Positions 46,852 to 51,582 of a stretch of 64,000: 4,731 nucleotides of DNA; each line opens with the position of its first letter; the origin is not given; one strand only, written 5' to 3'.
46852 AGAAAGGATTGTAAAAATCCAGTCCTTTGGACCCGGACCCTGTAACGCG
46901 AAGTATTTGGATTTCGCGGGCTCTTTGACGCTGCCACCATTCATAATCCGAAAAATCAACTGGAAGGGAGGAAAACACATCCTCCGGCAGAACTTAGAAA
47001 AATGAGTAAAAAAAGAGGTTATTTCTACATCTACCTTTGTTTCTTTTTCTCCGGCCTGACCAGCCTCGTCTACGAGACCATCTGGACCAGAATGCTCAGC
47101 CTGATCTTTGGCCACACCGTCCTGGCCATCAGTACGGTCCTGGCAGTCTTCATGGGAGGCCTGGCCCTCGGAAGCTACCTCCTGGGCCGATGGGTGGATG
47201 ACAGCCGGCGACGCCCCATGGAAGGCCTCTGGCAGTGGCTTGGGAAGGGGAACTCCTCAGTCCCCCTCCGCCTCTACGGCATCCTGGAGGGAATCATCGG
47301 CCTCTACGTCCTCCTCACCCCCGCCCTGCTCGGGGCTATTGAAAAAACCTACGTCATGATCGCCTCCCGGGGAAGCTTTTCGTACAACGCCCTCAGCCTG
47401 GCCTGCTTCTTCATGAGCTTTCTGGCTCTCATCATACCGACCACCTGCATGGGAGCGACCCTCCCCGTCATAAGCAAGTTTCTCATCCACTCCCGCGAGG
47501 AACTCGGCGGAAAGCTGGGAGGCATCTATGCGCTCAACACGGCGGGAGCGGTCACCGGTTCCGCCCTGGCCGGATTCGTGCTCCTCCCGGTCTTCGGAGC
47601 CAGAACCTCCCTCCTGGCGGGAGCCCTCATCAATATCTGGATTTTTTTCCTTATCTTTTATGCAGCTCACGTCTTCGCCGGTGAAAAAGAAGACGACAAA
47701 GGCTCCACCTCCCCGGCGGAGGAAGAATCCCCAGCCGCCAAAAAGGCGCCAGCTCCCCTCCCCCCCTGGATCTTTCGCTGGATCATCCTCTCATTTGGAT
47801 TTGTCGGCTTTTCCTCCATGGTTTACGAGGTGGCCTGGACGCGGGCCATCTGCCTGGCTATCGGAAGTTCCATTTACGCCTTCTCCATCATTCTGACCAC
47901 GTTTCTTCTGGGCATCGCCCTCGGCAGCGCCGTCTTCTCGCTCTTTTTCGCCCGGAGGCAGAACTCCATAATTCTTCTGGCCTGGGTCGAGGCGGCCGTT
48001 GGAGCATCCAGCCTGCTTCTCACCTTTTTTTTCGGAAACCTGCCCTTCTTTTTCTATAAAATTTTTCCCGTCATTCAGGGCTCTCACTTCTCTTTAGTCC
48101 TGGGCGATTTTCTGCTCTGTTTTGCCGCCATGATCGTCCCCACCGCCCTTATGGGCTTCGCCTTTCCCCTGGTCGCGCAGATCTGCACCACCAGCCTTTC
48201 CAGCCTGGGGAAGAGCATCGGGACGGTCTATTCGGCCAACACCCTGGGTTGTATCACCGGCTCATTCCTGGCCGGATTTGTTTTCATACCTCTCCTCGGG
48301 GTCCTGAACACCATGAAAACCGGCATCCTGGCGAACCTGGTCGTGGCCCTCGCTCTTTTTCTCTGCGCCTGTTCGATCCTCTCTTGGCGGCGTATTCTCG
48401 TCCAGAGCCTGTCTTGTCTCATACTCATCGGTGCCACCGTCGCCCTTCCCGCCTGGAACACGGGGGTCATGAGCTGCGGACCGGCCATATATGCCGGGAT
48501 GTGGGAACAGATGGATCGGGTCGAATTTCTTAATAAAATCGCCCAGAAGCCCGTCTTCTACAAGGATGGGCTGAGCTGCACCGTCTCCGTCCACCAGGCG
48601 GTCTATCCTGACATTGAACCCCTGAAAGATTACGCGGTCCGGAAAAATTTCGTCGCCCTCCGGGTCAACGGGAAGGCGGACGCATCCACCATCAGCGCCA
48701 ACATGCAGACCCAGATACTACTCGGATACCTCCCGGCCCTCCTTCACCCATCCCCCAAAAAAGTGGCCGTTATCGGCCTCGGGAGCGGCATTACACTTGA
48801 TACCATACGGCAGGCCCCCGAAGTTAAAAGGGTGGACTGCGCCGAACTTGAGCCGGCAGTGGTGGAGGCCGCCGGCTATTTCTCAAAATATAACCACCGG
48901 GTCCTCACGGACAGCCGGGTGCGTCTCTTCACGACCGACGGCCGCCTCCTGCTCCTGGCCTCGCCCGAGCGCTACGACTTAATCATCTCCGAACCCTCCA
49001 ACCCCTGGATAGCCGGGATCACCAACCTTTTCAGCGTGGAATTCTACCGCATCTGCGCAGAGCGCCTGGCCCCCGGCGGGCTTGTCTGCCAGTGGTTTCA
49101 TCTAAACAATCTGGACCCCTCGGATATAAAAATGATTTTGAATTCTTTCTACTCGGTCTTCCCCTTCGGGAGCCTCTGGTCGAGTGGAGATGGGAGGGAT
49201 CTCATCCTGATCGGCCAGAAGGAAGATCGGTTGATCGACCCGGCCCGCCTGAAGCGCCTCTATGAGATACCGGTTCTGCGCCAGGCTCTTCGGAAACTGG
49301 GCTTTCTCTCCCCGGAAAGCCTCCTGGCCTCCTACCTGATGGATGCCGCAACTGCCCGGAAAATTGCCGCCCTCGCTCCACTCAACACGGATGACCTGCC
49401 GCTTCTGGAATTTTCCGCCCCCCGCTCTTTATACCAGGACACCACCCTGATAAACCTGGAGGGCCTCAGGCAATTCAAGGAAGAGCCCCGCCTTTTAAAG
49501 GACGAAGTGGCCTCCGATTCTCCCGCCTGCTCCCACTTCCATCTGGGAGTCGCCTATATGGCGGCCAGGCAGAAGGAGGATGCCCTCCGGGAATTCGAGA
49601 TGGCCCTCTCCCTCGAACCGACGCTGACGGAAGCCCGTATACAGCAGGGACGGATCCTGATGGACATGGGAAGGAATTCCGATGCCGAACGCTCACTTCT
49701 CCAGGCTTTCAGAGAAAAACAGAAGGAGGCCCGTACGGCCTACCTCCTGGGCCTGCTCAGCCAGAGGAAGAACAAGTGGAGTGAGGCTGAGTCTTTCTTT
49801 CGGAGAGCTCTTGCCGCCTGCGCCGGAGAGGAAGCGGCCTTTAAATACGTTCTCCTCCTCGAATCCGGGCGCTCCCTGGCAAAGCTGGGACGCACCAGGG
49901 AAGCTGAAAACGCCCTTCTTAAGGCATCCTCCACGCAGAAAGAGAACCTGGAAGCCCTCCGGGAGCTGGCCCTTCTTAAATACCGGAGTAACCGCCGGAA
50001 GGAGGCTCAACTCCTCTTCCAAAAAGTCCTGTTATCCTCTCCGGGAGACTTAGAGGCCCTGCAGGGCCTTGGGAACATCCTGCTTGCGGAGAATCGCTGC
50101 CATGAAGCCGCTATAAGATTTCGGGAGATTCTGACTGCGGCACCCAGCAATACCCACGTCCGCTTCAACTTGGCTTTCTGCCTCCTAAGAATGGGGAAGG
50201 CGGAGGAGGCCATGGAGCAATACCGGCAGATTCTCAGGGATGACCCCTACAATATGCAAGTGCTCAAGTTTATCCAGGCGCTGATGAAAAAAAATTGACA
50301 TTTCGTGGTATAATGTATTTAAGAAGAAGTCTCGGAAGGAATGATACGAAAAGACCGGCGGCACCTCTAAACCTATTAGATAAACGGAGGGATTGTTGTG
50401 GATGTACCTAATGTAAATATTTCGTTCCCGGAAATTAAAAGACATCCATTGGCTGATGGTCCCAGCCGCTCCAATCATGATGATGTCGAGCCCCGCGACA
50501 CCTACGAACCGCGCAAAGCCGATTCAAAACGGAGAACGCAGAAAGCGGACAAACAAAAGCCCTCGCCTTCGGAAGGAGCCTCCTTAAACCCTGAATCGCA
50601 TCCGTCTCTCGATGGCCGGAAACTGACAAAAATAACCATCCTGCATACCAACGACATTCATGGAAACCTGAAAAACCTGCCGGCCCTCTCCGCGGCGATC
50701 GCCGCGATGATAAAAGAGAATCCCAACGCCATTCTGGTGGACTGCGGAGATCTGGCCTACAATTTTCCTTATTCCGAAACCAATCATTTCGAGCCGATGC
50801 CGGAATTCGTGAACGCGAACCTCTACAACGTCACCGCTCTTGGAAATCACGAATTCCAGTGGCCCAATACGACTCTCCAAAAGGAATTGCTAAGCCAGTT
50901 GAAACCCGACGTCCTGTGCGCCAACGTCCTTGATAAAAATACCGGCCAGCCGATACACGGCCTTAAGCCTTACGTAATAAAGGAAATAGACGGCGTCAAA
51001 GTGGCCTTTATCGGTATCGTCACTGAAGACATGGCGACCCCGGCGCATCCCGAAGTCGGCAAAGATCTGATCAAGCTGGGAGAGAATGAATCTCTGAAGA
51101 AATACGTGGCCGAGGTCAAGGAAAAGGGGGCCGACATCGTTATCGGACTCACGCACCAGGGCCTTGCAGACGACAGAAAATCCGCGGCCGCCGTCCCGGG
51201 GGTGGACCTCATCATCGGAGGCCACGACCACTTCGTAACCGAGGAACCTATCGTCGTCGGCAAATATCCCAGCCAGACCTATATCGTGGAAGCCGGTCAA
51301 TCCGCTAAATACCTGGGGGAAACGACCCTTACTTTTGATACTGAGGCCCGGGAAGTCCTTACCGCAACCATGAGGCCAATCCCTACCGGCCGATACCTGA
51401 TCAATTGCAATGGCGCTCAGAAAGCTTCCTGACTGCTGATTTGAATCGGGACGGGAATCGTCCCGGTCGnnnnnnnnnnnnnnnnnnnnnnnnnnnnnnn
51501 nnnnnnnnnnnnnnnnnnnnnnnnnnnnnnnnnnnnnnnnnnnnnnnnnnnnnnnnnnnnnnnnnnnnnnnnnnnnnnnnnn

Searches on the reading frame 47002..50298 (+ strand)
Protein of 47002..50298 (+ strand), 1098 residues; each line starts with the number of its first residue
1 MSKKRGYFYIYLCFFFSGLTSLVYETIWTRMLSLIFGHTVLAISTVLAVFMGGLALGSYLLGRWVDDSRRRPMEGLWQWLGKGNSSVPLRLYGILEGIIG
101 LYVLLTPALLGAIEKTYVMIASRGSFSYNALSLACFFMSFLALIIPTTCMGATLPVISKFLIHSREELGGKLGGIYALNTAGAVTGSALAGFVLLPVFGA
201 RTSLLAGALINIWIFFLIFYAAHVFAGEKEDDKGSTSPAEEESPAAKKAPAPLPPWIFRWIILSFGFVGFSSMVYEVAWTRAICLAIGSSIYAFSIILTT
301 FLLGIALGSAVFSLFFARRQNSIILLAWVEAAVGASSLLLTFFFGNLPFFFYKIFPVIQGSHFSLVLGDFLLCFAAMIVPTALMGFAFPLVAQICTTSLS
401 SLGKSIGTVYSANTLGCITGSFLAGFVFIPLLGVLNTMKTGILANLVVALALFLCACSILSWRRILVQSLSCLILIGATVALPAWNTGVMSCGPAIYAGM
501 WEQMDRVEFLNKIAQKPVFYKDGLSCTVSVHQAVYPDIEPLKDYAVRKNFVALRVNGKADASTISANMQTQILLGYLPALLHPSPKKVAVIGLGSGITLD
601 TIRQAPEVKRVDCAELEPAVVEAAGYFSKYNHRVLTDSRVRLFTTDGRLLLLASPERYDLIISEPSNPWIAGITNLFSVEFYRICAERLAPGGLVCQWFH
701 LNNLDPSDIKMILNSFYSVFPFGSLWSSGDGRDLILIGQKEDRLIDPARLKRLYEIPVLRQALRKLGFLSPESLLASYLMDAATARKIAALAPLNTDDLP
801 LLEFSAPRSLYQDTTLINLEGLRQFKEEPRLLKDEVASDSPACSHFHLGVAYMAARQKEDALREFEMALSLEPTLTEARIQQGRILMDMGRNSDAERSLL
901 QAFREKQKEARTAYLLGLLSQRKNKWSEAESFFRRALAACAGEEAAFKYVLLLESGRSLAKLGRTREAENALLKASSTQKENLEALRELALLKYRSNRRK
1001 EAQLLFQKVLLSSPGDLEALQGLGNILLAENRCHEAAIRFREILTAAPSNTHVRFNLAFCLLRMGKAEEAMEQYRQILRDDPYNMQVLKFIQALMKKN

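Call 30: search_protein_families(library=pfam, proteins=[window:47002-50298:+], max_evalue=0.0001)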
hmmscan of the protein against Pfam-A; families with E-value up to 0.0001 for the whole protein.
window:47002-50298:+ (1098 aa): 17 families
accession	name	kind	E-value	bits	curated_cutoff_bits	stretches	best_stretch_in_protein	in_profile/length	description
PF07719.23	TPR_2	-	2.8e-19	68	27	0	844-874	3-33/34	Tetratricopeptide repeat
PF13432.12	TPR_16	-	4e-17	62.7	32.7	2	881-943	2-64/65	Tetratricopeptide repeat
PF14559.12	TPR_19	-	2.6e-16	60.1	25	1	1027-1082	1-56/68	Tetratricopeptide repeat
PF01564.23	Spermine_synth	-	7.8e-15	55.3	22.9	1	573-721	7-154/186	Spermine/spermidine synthase domain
PF13428.12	TPR_14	-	2.9e-13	49.5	23.5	0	1056-1089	6-39/44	Tetratricopeptide repeat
PF23914.1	TPR_CcmH_CycH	-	3.4e-12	46.9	42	1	848-938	56-149/158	Cytochrome c-type biogenesis protein H TPR domain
PF00515.34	TPR_1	-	1.6e-10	40.7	27.8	0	843-874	2-33/34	Tetratricopeptide repeat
PF13181.12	TPR_8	-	1.7e-09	37.5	25.7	0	1053-1079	3-29/34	Tetratricopeptide repeat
PF13424.12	TPR_12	-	2.4e-08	34.5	30.1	0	1019-1079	12-73/77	Tetratricopeptide repeat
PF13431.12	TPR_17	-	9.2e-08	32.2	24.4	0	1040-1071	2-33/34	Tetratricopeptide repeat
PF13174.12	TPR_6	-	3.6e-07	30.8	26.3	0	1054-1082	3-31/33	Tetratricopeptide repeat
PF13176.12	TPR_7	-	4.1e-07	30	27.9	0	914-941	3-30/36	Tetratricopeptide repeat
PF25063.1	ARM_TT21_C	-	4.1e-06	27.3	35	1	898-1087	4-200/209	Tetratricopeptide repeat protein 21 C-terminal ARM domain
PF25064.1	ARM_TT21_5th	-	6e-06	27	27.8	0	989-1060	7-77/117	TT21 fifth ARM repeats domain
PF24575.1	TPR_Slam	-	7.2e-06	26.8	35.2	0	1027-1073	57-103/104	Surface lipoprotein assembly modifier, N-terminal TPR repeats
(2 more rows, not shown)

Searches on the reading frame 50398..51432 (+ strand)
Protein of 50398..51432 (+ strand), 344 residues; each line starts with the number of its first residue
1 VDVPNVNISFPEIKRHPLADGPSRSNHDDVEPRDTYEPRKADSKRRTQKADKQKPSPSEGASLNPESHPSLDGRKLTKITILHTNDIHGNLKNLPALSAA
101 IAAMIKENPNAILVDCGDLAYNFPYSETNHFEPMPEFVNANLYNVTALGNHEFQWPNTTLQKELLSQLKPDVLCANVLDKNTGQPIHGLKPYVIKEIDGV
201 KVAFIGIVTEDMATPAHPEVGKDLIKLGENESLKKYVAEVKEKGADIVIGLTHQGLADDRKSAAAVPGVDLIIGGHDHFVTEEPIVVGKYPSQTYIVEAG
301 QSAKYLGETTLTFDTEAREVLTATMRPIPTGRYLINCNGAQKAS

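Call 30: search_protein_families(library=pfam, proteins=[window:50398-51432:+], max_evalue=0.0001)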
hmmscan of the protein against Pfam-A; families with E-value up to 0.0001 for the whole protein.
window:50398-51432:+ (344 aa): 1 family
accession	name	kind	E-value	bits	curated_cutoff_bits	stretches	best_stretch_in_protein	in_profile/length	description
PF00149.33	Metallophos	-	5.4e-15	56.8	21.5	1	80-278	2-189/191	Calcineurin-like phosphoesterase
